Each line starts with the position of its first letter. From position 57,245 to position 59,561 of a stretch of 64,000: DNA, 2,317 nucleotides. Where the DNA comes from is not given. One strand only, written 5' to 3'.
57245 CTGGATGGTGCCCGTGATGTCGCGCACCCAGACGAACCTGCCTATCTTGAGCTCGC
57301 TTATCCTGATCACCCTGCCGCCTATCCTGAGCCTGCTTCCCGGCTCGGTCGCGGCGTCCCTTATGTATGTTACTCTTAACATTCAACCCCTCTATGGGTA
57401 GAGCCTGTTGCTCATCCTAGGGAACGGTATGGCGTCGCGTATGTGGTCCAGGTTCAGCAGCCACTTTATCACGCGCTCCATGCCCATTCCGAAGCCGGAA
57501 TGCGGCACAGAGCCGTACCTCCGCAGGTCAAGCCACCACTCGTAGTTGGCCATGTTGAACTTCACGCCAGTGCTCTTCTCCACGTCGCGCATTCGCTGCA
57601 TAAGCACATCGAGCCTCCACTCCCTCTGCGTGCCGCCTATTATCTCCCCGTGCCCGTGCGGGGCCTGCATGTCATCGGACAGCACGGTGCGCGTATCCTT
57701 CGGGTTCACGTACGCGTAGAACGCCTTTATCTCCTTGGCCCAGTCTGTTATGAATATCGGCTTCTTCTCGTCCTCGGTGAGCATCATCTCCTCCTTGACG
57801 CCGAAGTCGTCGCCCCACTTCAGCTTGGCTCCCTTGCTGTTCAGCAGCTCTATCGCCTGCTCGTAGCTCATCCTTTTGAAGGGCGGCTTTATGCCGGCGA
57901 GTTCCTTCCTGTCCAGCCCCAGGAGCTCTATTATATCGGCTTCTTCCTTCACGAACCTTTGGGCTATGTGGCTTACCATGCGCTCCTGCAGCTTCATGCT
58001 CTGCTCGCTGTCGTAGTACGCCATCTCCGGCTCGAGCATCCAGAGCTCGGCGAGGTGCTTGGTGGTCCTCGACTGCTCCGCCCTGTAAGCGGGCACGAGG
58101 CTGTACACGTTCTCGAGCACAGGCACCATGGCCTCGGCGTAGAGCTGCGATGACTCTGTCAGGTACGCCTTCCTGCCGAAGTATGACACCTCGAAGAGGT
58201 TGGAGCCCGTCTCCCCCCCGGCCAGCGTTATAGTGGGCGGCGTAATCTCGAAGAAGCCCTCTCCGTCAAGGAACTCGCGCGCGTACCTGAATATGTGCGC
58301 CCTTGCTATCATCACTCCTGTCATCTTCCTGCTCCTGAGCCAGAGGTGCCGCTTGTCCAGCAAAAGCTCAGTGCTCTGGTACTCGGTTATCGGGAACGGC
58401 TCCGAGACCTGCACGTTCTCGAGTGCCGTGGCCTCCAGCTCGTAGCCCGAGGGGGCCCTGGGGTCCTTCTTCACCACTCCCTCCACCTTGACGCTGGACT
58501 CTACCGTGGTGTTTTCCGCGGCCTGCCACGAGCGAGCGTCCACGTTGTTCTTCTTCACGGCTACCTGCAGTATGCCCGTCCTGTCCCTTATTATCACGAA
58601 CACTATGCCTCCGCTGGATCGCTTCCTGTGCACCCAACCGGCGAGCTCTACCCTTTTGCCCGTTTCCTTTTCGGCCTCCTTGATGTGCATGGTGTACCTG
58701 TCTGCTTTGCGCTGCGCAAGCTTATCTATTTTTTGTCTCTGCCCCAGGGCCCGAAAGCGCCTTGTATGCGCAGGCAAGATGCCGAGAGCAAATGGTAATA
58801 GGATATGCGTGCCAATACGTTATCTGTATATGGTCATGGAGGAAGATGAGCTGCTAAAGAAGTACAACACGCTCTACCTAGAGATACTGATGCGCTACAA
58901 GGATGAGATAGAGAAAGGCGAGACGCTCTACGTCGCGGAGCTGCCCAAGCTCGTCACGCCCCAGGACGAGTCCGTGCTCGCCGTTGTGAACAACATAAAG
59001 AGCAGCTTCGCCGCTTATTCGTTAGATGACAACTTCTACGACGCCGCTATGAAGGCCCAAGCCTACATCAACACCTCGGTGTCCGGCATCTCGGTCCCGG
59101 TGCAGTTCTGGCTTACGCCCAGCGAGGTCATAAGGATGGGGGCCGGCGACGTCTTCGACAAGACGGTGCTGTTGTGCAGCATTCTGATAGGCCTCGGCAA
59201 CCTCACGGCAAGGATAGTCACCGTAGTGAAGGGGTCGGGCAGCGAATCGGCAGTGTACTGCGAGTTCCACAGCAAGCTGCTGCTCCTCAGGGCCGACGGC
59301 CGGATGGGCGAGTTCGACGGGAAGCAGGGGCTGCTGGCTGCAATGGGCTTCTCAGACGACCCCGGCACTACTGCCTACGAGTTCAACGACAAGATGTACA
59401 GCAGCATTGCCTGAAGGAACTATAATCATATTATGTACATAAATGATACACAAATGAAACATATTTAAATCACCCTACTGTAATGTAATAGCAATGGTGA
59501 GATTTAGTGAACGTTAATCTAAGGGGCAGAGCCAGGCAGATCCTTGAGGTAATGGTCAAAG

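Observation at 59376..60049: Toxin-antitoxin cassette inserted into the 3' end of a gene, with a 24-30 bp direct repeat that supplies a replacement C-terminus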

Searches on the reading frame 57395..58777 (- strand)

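Call 5: search_protein_families(library=pfam, proteins=[window:57395-58777:-], max_evalue=0.1)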
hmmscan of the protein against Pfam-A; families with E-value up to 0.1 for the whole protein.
window:57395-58777:- (461 aa): 2 families
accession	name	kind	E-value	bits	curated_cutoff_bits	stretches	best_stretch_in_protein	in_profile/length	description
PF00152.25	tRNA-synt_2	-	2.4e-68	230.9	25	1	136-455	2-307/308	tRNA synthetases class II (D, K and N)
PF01336.31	tRNA_anti-codon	-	4.2e-16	59.1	27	1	43-120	1-73/75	OB-fold nucleic acid binding domain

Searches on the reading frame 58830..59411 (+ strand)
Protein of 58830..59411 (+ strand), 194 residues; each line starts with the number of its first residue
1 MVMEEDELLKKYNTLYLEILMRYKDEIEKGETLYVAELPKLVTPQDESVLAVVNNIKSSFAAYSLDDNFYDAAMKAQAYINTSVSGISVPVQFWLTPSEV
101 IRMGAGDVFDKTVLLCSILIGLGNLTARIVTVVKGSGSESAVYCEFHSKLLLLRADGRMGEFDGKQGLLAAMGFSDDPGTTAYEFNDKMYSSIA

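Call 5: search_protein_families(library=pfam, proteins=[window:58830-59411:+], max_evalue=0.1)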
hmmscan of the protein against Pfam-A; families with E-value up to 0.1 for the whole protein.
window:58830-59411:+ (194 aa): 1 family
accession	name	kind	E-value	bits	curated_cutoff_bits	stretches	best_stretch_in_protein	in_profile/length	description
PF24656.1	CEPT76_peptidase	-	1.9e-05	25.3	27.8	1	93-141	2-49/121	CEP76 peptidase-like domain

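Call 7: find_homologous_proteins(query=window:58830-59411:+)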
Query window:58830-59411:+ (194 aa): 145 proteins with E <= 0.001 among 313 candidates; the best 120 are listed.
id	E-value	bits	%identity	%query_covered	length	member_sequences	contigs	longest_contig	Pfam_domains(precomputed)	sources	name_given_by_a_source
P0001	4.0e-121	419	100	100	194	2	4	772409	PF24656.2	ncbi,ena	-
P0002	3.0e-94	332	79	99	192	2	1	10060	-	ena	-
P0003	1.2e-93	330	77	99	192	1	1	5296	-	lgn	-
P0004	2.3e-91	322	76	98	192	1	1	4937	-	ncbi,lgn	-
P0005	5.7e-69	250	60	98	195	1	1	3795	-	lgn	-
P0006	3.0e-68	247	59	99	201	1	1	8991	-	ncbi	-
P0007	6.0e-67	243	55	98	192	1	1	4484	PF24656.2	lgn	-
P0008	1.8e-66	241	55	98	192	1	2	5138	-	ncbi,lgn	-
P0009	2.5e-66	241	55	98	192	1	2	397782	-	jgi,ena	jgi:hypothetical protein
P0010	4.3e-66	240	56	98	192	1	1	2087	-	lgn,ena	-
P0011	4.0e-65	237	57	99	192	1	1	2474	-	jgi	jgi:hypothetical protein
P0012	9.2e-65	236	54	99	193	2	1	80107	PF24656.2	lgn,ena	-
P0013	1.6e-64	235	55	98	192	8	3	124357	PF24656.2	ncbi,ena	-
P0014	1.4e-63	232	53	99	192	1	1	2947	-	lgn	-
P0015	1.5e-63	232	56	99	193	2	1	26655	PF24656.2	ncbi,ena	-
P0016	2.7e-63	231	54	99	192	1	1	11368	PF24656.2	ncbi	-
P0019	3.9e-62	227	57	99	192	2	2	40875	PF24656.2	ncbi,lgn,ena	-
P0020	8.0e-62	226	55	99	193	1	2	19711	PF24656.2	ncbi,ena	-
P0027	3.9e-59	217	54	99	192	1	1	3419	PF24656.2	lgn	-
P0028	4.8e-59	217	54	99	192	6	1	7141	PF24656.2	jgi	jgi:hypothetical protein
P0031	4.5e-58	214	51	98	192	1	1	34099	PF24656.2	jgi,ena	jgi:hypothetical protein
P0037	3.2e-57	211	50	98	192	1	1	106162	PF24656.2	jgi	jgi:hypothetical protein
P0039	5.7e-57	210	52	97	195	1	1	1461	PF24656.2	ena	-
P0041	7.3e-57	210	52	100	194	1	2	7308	PF24656.2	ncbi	-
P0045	1.5e-56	209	50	98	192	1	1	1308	PF24656.2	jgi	jgi:hypothetical protein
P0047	3.6e-56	208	52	99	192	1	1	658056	PF24656.2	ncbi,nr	ncbi:MAG: hypothetical protein KGH57_02650 [Candidatus Micrarchaeota archaeon]|nr:hypothetical prote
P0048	4.0e-56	208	52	99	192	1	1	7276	PF24656.2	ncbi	-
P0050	5.4e-56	207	51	99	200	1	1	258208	PF24656.2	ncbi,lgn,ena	-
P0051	5.8e-56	207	51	99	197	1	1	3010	PF24656.2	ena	-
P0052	8.3e-56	207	51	99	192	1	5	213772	PF24656.2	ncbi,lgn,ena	-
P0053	8.6e-56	207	52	100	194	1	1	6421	PF24656.2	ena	-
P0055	1.0e-55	206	52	97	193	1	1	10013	PF24656.2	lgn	-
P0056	1.0e-55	206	51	99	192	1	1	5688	PF24656.2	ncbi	-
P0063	2.5e-54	202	48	100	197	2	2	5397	PF24656.2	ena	-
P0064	4.3e-54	201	49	97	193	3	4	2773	PF24656.2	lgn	-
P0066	1.2e-53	200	48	98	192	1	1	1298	PF24656.2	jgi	jgi:hypothetical protein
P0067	1.2e-53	200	51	100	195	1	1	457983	PF24656.2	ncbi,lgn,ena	-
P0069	1.5e-53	199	51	97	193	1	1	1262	PF24656.2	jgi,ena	-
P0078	4.8e-53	198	51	98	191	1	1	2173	PF24656.2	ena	-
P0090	3.2e-52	195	46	96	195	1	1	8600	PF24656.2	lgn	-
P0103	3.9e-50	188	47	99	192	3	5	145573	PF24656.2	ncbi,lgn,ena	-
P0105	1.3e-49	186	46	98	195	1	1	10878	PF24656.2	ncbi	-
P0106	1.5e-49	186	46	97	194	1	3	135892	PF24656.2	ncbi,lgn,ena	-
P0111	9.9e-49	184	45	99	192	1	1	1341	PF24656.2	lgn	-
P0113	1.2e-48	183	46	98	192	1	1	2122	PF24656.2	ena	-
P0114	1.9e-48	183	46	99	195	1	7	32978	PF24656.2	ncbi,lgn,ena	-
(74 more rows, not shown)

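Call 8: find_related_loci(query=window:58830-59411:+, collection=genome_contigs, flank=4000)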
Query window:58830-59411:+ (194 aa) in genome_contigs; peptide patterns used: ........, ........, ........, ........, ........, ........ (x = any residue, [..] = any of these).
123 stretches matched a pattern; 76 encode a relative of the query (tblastn E <= 1e-3); 76 distinct loci.
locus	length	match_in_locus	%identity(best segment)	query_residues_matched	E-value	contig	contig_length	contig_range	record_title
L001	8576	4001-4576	80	3-194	3e-104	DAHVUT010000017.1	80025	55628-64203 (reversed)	MAG TPA_asm: Candidatus Micrarchaeota archaeon isolate clean711 k141_109725, whole genome shotgun sequence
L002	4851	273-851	75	1-193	3e-100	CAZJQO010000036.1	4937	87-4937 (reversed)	MAG TPA_asm: Candidatus Micrarchaeota archaeon isolate SRP271791_co1_38 genome assembly, contig: k141_164266, whole geno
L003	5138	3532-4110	54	1-193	1e-72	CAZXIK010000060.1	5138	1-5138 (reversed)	MAG TPA_asm: Candidatus Micrarchaeota archaeon isolate SRP093762_co1_24 genome assembly, contig: NODE_8744_length_5138_c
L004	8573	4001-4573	55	3-193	7e-72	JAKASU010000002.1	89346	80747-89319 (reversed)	MAG: Candidatus Micrarchaeota archaeon isolate YP1.bin77 NODE_249_length_89346_cov_43.175321, whole genome shotgun seque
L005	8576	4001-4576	54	3-194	4e-71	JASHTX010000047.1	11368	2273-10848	MAG: Candidatus Micrarchaeota archaeon isolate JOPF164 JOPF_NEAR_contig_730809, whole genome shotgun sequence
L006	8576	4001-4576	57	3-194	1e-69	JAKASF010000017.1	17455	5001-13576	MAG: Candidatus Micrarchaeota archaeon isolate YP1.bin29 NODE_2641_length_17455_cov_1.982572, whole genome shotgun seque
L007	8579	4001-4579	55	3-194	9e-69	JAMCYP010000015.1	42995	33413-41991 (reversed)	MAG: Candidatus Marsarchaeota archaeon isolate FK_Sedi_B_Bin.344 NODE_2371_length_42995_cov_4.28767, whole genome shotgu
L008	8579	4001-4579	55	3-194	6e-68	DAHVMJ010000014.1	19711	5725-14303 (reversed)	MAG TPA_asm: Candidatus Micrarchaeota archaeon isolate clean546 NODE_14_length_19711_cov_7.052664, whole genome shotgun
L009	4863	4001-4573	51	3-193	5e-66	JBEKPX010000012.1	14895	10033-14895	MAG: Candidatus Micrarchaeales archaeon isolate SPRUCE 474 SPRUCE_474_12, whole genome shotgun sequence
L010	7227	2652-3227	49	3-194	2e-64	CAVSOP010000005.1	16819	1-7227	MAG: uncultured archaeon isolate MFD01476.bin.2.32 genome assembly, contig: contig_142241, whole genome shotgun sequence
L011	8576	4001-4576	52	3-194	1e-63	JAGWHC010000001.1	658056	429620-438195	MAG: Candidatus Micrarchaeota archaeon isolate REEA67 REEA67_1_length_658056_cov_14.283628, whole genome shotgun sequenc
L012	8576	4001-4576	51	3-194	2e-63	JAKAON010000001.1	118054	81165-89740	MAG: Candidatus Micrarchaeota archaeon isolate YF1.bin19 NODE_116_length_118054_cov_3.351565, whole genome shotgun seque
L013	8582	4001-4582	51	3-193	9e-63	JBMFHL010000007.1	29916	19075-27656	MAG: Candidatus Micrarchaeia archaeon isolate KM4311-23 NODE_7_length_29916_cov_4.017695, whole genome shotgun sequence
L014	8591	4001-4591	53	1-193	6e-62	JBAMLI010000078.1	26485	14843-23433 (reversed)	MAG: archaeon isolate MAG1 ExploCarb_3808S_S2_491_length_26485_cov_50, whole genome shotgun sequence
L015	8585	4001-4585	51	3-194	2e-60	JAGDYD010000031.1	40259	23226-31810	MAG: Candidatus Micrarchaeota archaeon isolate KMA_Bin02 NODE_292_length_40259_cov_3.386230, whole genome shotgun sequen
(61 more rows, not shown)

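Call 13: find_encoding_contigs(protein=P0001, flank=3000, max_places=10)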
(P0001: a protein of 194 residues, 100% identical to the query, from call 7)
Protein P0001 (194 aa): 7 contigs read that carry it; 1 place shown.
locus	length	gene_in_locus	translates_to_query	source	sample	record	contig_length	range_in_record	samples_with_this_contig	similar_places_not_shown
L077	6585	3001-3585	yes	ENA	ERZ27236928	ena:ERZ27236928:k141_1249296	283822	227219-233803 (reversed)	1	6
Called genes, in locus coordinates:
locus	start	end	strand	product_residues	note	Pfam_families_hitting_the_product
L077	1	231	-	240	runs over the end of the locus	PF01564:Spermine_synth (weak)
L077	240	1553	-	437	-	PF01336:tRNA_anti-codon (weak), PF00152:tRNA-synt_2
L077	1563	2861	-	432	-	PF01336:tRNA_anti-codon, PF00152:tRNA-synt_2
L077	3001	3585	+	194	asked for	PF24656:CEPT76_peptidase (faint)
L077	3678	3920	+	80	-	-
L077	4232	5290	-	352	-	PF00752:XPG_N, PF01367:5_3_exonuc (faint), PF00867:XPG_I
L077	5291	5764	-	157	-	PF01381:HTH_3 (weak)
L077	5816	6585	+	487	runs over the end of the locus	PF02163:Peptidase_M50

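Call 14: find_encoding_contigs(protein=P0003, flank=3000, max_places=4)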
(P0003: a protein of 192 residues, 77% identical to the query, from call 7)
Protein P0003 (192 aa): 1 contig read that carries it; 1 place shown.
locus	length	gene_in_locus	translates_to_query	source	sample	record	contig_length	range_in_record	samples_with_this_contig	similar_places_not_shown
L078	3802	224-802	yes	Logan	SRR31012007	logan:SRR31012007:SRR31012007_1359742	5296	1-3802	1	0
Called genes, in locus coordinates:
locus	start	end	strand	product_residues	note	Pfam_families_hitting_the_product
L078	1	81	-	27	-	?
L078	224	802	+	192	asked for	-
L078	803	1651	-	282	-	-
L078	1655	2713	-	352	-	PF00752:XPG_N, PF00867:XPG_I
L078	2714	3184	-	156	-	PF01381:HTH_3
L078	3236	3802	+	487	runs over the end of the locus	PF02163:Peptidase_M50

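Call 15: find_encoding_contigs(protein=P0002, flank=3000, max_places=4)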
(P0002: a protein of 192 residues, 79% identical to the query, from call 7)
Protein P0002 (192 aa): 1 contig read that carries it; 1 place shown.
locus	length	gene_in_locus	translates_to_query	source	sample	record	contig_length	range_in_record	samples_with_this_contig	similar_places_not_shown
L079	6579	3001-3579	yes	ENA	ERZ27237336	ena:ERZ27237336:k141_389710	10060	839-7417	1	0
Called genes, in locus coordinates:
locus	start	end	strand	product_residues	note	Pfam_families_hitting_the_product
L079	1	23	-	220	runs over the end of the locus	PF05175:MTS (weak), PF01564:Spermine_synth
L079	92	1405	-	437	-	PF00152:tRNA-synt_2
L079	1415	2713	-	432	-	PF01336:tRNA_anti-codon, PF00152:tRNA-synt_2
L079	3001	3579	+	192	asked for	-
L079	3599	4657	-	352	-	PF00752:XPG_N, PF00867:XPG_I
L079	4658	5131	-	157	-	PF01381:HTH_3 (weak)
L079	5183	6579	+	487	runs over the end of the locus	PF02163:Peptidase_M50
